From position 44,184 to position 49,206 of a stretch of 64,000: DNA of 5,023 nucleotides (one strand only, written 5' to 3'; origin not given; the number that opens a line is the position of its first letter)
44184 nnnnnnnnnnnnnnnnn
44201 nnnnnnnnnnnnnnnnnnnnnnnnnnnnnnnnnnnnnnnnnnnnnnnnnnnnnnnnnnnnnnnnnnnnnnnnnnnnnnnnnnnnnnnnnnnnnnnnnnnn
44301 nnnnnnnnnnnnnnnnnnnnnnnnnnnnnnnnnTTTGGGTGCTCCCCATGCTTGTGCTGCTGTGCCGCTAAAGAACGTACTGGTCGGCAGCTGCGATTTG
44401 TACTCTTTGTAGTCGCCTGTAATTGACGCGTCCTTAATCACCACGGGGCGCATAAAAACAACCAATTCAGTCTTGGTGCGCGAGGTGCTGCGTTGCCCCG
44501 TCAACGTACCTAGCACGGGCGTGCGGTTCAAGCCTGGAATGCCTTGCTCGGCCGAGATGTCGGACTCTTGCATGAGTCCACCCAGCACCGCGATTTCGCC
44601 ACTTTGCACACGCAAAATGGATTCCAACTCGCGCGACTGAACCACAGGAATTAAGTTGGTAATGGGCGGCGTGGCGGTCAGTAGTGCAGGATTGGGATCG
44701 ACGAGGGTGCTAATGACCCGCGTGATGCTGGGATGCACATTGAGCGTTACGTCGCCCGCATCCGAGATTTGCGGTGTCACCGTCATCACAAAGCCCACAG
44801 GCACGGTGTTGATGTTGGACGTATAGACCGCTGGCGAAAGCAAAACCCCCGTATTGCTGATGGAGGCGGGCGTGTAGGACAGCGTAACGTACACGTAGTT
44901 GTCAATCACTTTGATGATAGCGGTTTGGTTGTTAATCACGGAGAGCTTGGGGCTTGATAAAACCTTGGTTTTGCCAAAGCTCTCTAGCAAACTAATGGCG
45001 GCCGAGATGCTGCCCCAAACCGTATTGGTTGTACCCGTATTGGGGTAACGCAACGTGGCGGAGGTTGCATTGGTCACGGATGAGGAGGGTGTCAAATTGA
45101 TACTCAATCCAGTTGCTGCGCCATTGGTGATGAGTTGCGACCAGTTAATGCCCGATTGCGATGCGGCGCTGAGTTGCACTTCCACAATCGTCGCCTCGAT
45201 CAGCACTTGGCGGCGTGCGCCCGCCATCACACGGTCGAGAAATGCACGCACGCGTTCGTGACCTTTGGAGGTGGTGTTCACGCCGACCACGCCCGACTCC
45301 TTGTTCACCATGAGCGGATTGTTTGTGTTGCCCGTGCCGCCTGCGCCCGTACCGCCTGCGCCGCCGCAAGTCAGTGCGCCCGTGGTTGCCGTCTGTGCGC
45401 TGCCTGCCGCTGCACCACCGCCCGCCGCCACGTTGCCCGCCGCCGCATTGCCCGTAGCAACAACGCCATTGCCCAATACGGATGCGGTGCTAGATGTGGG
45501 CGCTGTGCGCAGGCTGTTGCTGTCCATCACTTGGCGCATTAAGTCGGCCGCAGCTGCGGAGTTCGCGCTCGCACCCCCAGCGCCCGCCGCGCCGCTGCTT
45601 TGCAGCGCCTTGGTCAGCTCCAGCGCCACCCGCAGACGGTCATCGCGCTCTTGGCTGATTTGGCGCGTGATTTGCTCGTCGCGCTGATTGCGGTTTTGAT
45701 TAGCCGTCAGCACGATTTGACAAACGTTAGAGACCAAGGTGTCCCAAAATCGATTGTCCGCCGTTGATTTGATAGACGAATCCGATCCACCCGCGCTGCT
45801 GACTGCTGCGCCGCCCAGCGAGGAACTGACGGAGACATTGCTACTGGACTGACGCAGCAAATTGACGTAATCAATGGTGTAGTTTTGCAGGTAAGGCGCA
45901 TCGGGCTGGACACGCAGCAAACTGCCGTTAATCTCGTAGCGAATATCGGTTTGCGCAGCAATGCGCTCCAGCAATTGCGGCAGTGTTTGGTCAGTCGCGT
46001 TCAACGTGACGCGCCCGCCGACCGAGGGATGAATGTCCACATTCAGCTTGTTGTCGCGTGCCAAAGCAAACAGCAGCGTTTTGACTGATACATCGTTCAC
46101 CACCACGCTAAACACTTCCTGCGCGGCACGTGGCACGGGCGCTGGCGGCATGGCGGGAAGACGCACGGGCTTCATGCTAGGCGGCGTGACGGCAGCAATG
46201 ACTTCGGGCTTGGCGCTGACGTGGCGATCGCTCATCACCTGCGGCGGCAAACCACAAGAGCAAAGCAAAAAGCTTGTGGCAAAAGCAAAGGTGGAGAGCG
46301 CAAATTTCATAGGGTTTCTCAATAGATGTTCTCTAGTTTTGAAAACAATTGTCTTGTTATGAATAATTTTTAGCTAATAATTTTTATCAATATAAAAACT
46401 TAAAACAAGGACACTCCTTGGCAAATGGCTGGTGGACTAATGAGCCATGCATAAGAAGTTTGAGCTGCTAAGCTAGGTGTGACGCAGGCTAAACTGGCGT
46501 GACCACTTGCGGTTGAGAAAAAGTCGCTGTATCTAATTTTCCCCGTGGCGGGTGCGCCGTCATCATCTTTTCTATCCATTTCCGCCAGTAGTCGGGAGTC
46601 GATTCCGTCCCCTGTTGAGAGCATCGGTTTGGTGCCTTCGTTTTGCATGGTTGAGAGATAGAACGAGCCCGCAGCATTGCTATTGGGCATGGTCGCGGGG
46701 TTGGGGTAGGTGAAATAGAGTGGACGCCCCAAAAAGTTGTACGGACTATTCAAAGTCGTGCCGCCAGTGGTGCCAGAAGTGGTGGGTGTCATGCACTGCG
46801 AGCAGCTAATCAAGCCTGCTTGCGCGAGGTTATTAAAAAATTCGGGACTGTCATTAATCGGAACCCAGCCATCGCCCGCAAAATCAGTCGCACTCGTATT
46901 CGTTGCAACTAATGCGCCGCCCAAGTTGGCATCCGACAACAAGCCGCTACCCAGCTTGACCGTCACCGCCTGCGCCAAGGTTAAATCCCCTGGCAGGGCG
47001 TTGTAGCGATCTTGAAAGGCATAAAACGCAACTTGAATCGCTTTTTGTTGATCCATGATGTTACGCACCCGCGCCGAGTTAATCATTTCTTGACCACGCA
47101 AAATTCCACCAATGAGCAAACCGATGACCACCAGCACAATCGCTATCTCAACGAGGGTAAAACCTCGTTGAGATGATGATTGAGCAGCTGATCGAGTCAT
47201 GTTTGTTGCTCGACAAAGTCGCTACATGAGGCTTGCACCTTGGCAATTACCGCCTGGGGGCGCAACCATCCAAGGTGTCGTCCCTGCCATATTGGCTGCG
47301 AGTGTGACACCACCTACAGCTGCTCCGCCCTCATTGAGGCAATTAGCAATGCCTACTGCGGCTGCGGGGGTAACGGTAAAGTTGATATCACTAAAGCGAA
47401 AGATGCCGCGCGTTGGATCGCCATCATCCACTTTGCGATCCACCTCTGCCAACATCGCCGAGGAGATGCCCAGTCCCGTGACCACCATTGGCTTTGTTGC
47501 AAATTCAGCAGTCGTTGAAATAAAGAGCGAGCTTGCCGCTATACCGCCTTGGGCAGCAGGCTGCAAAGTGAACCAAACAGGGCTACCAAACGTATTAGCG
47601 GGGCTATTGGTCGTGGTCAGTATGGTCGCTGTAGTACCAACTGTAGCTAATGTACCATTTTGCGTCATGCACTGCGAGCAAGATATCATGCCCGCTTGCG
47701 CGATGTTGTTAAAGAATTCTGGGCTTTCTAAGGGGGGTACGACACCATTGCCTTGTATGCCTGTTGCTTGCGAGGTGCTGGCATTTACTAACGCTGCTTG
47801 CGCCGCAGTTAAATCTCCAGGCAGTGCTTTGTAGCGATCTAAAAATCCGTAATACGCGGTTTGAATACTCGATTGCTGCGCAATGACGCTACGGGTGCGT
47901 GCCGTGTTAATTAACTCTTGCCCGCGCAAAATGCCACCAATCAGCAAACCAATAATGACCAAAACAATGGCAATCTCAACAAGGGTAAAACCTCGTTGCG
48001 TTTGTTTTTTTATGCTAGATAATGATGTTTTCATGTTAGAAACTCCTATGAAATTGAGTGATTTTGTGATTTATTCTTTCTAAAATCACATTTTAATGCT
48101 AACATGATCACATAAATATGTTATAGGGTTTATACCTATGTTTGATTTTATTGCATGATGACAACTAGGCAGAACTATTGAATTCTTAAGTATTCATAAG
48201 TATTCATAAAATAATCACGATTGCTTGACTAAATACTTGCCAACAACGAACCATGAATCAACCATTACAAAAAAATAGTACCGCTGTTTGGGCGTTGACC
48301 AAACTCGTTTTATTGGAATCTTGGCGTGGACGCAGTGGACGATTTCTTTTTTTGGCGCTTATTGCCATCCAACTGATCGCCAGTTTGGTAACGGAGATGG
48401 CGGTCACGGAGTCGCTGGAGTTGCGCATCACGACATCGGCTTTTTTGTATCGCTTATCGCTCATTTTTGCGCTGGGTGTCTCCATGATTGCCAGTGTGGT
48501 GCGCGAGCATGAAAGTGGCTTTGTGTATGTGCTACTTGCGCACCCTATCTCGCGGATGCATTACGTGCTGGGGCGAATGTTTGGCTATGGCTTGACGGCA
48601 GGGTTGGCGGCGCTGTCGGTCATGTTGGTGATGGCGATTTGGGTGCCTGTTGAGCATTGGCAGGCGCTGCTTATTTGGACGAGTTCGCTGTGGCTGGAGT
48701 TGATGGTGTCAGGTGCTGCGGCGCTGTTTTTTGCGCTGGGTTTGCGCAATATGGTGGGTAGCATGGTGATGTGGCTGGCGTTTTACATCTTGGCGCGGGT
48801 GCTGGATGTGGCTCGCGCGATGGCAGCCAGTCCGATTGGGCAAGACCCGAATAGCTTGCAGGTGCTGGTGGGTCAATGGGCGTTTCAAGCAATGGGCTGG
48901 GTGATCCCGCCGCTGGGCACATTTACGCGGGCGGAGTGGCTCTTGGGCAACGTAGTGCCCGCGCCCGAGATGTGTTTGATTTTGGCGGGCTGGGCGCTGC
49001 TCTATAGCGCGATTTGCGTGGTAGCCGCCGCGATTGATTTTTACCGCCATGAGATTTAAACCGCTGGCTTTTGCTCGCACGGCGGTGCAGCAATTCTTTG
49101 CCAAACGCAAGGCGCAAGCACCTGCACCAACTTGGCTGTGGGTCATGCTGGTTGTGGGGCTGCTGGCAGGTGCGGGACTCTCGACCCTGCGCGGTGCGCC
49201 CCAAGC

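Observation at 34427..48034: Twelve-gene, translationally coupled type IV filament cluster with non-canonical composition and order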

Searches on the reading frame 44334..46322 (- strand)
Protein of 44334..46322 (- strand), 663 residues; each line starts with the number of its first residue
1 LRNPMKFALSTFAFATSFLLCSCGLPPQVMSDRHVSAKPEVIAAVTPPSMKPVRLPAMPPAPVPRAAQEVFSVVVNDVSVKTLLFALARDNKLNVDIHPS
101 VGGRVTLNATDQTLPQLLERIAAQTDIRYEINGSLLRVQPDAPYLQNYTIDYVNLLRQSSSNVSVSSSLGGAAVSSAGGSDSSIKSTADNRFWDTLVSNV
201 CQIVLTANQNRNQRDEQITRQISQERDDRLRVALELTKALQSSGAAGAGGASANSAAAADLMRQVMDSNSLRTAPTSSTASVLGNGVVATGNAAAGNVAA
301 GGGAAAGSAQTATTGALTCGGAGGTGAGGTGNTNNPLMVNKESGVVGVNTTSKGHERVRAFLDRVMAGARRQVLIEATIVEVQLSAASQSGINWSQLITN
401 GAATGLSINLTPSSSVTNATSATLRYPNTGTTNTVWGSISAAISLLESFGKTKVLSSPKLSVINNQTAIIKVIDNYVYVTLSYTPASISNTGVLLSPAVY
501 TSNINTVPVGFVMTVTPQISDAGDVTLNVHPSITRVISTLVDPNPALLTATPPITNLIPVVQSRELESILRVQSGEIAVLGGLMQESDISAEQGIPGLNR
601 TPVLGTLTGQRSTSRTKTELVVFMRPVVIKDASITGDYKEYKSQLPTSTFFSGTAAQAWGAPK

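Call 4: search_protein_families(library=pfam, max_evalue=0.1, proteins=[window:44334-46322:-])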
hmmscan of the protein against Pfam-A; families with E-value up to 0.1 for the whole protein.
window:44334-46322:- (663 aa): 2 families
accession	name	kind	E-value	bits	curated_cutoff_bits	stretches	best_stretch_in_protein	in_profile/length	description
PF00263.26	Secretin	-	1.2e-33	116.6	27.5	1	446-630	2-169/169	Bacterial type II and III secretion system protein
PF07660.19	STN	-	8.2e-05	22.8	28.4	1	95-139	3-50/52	Secretin and TonB N terminus short domain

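Call 5: search_protein_families(library=ncbifam, max_evalue=0.1, proteins=[window:44334-46322:-])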
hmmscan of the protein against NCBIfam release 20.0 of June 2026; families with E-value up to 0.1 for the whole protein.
window:44334-46322:- (663 aa): 9 families
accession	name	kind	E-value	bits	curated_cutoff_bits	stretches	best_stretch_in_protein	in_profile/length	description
TIGR02519.1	pilus_MshL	equivalog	4.1e-69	232.8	250.2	1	338-629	2-290/290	pilus (MSHA type) biogenesis protein MshL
TIGR02517.1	type_II_gspD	equivalog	8.5e-42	143.4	351.35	1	276-632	265-593/600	type II secretion system secretin GspD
TIGR02515.1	IV_pilus_PilQ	subfamily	4.4e-28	98.4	284.35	2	348-630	148-428/428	type IV pilus secretin PilQ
TIGR02516.1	type_III_yscC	equivalog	2.7e-21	75.7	238.45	2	369-630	232-462/463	type III secretion system outer membrane ring subunit SctC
NF010083.0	PRK13568.1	equivalog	9.5e-17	60.9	554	2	350-630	167-418/419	DNA uptake porin HofQ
NF007851.2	PRK10560.1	exception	4.1e-15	55.5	598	2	370-630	178-410/412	DNA uptake porin HofQ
TIGR02520.1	pilus_B_mal_scr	equivalog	5e-14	51.7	287.65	1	270-628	173-513/513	PilN family type IVB pilus formation outer membrane protein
NF011873.0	PRK15346.1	equivalog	5.9e-10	38.4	524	1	370-619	270-482/499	EscC/YscC/HrcC family type III secretion system outer membrane ring protein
NF042912.1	Amuc_1098_fam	equivalog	7.1e-08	31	750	1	496-632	652-798/805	Amuc_1098 family type IV pilus outer membrane protein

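Call 45: search_dna_similar(query=window:44334-46322:-, collection=plasmids, mode=protein, max_evalue=1e-20, max_rows=30)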
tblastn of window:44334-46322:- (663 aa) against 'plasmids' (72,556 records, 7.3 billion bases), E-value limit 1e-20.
Records with a match: 3; places in all: 3; records where one place covers at least 80% of the query: 0.
Best place of each record, by identity: <60% 3.
By first word of the organism name: Legionella 1; Termitidicoccus 1; Pararhizobium 1.
By predicted mobility (MOB-suite, as given by PLSDB): non-mobilizable 2; mobilizable 1.
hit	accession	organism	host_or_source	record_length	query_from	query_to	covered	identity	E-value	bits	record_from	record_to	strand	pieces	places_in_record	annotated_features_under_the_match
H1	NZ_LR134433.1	Legionella adelaidensis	environmental,Cooling tower water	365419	351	645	44%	30.5%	7e-27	124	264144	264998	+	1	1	mshL: pilus (MSHA type) biogenesis protein MshL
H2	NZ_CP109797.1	Termitidicoccus mucosus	Reticulitermes chinensis,cell culture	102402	337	630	44%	30.5%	3e-21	107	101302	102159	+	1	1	hypothetical protein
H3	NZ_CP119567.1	Pararhizobium qamdonense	cell culture,soil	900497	337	632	45%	28.7%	7e-22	108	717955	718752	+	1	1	gspD: type II secretion system secretin GspD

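Call 47: get_annotated_region(hit=H1, flank=12000)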
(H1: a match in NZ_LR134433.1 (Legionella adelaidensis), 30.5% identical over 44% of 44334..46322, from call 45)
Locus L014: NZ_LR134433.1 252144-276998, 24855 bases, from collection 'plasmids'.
description: Legionella adelaidensis strain NCTC12735 plasmid 24, complete sequence
organism: Legionella adelaidensis (NCBI taxid 45056)
taxonomy: Bacteria; Pseudomonadota; Gammaproteobacteria; Legionellales; Legionellaceae; Legionella; Legionella adelaidensis
host: -; source: environmental,Cooling tower water; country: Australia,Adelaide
typing (MOB-suite, as given by PLSDB): mobilizable; relaxase MOBH
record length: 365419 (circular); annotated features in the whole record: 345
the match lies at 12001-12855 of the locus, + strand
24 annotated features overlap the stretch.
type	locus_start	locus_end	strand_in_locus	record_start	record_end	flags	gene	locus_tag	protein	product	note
CDS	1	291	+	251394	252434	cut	-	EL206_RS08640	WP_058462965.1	tyrosine-type recombinase/integrase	GO:0015074 - DNA integration [Evidence IEA]; GO:0006310 - DNA recombination [Evidence IEA]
CDS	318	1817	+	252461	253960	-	-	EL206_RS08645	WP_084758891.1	recombinase family protein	GO:0006310 - DNA recombination [Evidence IEA]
CDS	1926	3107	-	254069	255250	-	-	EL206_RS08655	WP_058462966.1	pyridoxal phosphate-dependent aminotransferase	GO:0009058 - biosynthetic process [Evidence IEA]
CDS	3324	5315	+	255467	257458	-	uvrB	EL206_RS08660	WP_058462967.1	excinuclease ABC subunit UvrB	GO:0006289 - nucleotide-excision repair [Evidence IEA]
CDS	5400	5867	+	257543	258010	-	-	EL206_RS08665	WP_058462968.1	type II secretion system protein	-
CDS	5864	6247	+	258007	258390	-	-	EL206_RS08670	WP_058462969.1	type II secretion system protein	-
CDS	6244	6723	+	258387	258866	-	-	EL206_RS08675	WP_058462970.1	competence type IV pilus minor pilin ComGF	-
CDS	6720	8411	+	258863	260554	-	-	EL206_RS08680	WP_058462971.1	type II secretion system protein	-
CDS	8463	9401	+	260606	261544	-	-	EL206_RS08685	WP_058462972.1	hypothetical protein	-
CDS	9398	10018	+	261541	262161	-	-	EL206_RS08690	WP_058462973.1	PilN domain-containing protein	-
CDS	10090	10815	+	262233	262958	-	-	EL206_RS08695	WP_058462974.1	hypothetical protein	-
CDS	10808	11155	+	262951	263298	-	-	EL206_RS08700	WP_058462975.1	hypothetical protein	-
CDS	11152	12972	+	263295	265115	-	mshL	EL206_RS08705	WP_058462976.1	pilus (MSHA type) biogenesis protein MshL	GO:0009306 - protein secretion [Evidence IEA]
CDS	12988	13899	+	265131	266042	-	-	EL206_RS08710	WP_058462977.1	AAA family ATPase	-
CDS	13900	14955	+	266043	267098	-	-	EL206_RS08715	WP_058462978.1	hypothetical protein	-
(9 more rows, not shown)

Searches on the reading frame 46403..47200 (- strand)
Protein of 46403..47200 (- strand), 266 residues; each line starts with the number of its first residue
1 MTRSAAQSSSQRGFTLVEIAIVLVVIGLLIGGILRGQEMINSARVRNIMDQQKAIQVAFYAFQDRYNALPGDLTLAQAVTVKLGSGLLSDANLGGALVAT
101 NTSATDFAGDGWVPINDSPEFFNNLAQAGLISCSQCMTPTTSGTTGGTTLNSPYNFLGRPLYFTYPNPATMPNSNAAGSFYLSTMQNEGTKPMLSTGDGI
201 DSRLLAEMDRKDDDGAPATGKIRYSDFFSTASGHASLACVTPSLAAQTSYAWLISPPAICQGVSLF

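Call 4: search_protein_families(library=pfam, max_evalue=0.1, proteins=[window:46403-47200:-])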
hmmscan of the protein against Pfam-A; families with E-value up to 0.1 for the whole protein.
window:46403-47200:- (266 aa): 1 family
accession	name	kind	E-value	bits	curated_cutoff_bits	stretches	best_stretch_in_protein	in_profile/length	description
PF07963.17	N_methyl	-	1.8e-06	27.7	21.2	1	9-34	2-27/27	Prokaryotic N-terminal methylation motif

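Call 5: search_protein_families(library=ncbifam, max_evalue=0.1, proteins=[window:46403-47200:-])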
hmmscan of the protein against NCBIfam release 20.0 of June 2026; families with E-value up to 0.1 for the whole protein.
window:46403-47200:- (266 aa): 8 families
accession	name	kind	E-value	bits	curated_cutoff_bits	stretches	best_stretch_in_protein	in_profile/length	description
TIGR02532.1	IV_pilin_GFxxxE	domain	1.9e-05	24.3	16.3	1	11-33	1-23/24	prepilin-type N-terminal cleavage/methylation domain-containing protein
TIGR01708.2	typeII_sec_gspH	equivalog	2e-05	24.7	80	1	11-58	1-46/169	type II secretion system minor pseudopilin GspH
TIGR01710.1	typeII_sec_gspG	equivalog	3.1e-05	24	88.85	1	12-68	1-58/134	type II secretion system major pseudopilin GspG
NF041775.1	typeIV_PilA_Myxo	equivalog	0.0029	17.6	400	1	10-78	9-81/214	type IV pilin protein PilA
NF007862.0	PRK10574.1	equivalog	0.022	14.9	138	1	10-49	3-43/145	prepilin peptidase-dependent pilin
NF041013.1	T4P_ComGE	equivalog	0.024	14.7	49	1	11-64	3-55/83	competence type IV pilus minor pilin ComGE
NF007800.0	PRK10506.1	equivalog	0.024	14.5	158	1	8-47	5-45/163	prepilin peptidase-dependent protein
NF040999.1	pilin_ComGC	equivalog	0.041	14.1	75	1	12-30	2-20/84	competence type IV pilus major pilin ComGC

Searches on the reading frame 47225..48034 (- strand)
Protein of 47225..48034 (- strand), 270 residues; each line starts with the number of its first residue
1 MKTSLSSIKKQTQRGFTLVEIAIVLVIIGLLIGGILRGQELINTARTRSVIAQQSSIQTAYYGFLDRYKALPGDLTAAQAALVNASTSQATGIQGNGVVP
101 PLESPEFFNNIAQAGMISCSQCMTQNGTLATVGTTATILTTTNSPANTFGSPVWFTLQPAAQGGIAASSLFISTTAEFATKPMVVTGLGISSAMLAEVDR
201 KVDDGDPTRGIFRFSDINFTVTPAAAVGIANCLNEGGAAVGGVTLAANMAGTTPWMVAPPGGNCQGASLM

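Call 4: search_protein_families(library=pfam, max_evalue=0.1, proteins=[window:47225-48034:-])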
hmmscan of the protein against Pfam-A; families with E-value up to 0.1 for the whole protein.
window:47225-48034:- (270 aa): 1 family
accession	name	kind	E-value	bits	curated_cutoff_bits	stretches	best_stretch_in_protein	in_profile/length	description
PF07963.17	N_methyl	-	2.2e-07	30.6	21.2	1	12-36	3-27/27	Prokaryotic N-terminal methylation motif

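Call 5: search_protein_families(library=ncbifam, max_evalue=0.1, proteins=[window:47225-48034:-])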
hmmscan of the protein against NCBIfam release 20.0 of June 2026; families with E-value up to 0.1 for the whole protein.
window:47225-48034:- (270 aa): 7 families
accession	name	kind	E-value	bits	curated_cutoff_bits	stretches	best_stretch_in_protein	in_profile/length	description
TIGR02532.1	IV_pilin_GFxxxE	domain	5.5e-06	26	16.3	1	13-35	1-23/24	prepilin-type N-terminal cleavage/methylation domain-containing protein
TIGR01708.2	typeII_sec_gspH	equivalog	1.3e-05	25.3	80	1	13-36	1-24/169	type II secretion system minor pseudopilin GspH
TIGR01710.1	typeII_sec_gspG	equivalog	3.5e-05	23.8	88.85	1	14-61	1-49/134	type II secretion system major pseudopilin GspG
NF040999.1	pilin_ComGC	equivalog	0.0046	17.1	75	1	14-32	2-20/84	competence type IV pilus major pilin ComGC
NF007862.0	PRK10574.1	equivalog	0.016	15.3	138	1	11-33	2-24/145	prepilin peptidase-dependent pilin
NF007800.0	PRK10506.1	equivalog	0.023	14.5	158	1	10-33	5-28/163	prepilin peptidase-dependent protein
NF041775.1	typeIV_PilA_Myxo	equivalog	0.055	13.4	400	1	12-33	9-30/214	type IV pilin protein PilA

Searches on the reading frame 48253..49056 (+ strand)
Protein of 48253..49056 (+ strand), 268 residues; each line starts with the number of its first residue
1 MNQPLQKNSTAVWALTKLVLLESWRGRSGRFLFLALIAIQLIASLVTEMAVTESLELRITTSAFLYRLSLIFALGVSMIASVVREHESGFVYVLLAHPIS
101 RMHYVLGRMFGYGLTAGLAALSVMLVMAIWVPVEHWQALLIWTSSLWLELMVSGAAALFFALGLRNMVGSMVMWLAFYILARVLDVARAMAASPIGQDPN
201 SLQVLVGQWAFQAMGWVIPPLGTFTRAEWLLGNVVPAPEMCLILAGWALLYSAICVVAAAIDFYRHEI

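Call 8: search_protein_families(library=pfam, max_evalue=0.1, proteins=[window:48253-49056:+])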
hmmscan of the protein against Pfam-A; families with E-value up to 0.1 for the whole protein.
window:48253-49056:+ (268 aa): 3 families
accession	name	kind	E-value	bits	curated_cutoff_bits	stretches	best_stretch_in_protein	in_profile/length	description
PF12679.13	ABC2_membrane_2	-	0.00033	20.4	27.2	1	79-181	87-195/283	ABC-2 family transporter protein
PF12698.13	ABC2_membrane_3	-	0.0083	15.7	31.6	1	68-176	169-278/347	ABC-2 family transporter protein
PF12730.13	ABC2_membrane_4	-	0.011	16.1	27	1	32-168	18-166/179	ABC-2 family transporter protein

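Call 78: search_protein_families(library=ncbifam, max_evalue=0.01, proteins=[window:48253-49056:+])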
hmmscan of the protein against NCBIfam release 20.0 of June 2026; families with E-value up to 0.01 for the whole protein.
window:48253-49056:+ (268 aa): 1 family
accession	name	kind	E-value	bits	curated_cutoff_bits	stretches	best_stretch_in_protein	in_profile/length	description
NF033858.1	ABC2_perm_RbbA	equivalog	0.00018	19.5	1050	1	67-161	721-815/909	ribosome-associated ATPase/putative transporter RbbA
